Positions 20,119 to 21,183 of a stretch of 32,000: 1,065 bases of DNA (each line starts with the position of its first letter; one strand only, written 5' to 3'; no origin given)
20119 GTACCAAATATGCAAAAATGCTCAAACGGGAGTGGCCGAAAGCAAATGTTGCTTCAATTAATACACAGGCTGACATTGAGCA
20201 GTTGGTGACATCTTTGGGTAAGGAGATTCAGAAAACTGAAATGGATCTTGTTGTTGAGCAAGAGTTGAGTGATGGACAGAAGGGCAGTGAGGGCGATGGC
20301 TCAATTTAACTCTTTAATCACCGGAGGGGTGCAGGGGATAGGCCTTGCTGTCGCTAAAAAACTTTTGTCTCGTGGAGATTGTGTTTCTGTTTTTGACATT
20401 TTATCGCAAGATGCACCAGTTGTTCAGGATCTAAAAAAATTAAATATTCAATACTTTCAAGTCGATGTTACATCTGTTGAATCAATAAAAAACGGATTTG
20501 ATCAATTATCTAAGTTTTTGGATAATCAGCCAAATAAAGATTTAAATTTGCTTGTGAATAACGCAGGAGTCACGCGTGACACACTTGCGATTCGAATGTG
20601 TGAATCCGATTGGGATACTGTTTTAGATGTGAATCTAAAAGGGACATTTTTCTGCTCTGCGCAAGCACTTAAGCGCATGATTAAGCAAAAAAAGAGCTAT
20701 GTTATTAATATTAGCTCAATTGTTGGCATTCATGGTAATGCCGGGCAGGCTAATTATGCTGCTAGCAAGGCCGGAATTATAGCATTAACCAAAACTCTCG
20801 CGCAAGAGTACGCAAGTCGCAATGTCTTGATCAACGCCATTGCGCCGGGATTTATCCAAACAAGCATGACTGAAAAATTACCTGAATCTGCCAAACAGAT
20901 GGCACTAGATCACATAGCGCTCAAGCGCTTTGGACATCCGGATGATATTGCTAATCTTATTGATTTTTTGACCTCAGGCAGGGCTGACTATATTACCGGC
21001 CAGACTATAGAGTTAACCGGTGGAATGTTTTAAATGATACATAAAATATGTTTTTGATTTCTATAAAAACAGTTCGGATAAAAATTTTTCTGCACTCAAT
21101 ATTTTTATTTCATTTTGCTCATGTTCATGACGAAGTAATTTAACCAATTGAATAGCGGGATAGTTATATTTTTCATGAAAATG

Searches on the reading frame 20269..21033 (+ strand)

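Call 16: search_protein_families(library=pfam, proteins=[window:20269-21033:+])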
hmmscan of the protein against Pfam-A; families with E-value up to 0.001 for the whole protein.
window:20269-21033:+ (254 aa): 4 families
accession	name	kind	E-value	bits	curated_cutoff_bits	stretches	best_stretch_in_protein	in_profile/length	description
PF00106.31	adh_short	-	2.7e-51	174.3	26.6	1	16-206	4-192/195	short chain dehydrogenase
PF13561.12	adh_short_C2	-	3.4e-50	171.3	27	1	22-253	6-235/236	Enoyl-(Acyl carrier protein) reductase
PF08659.16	KR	-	1.1e-16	61.7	22.6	1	16-178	4-164/180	KR domain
PF01073.25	3Beta_HSD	-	0.00042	19.9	22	0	16-80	1-67/280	3-beta hydroxysteroid dehydrogenase/isomerase family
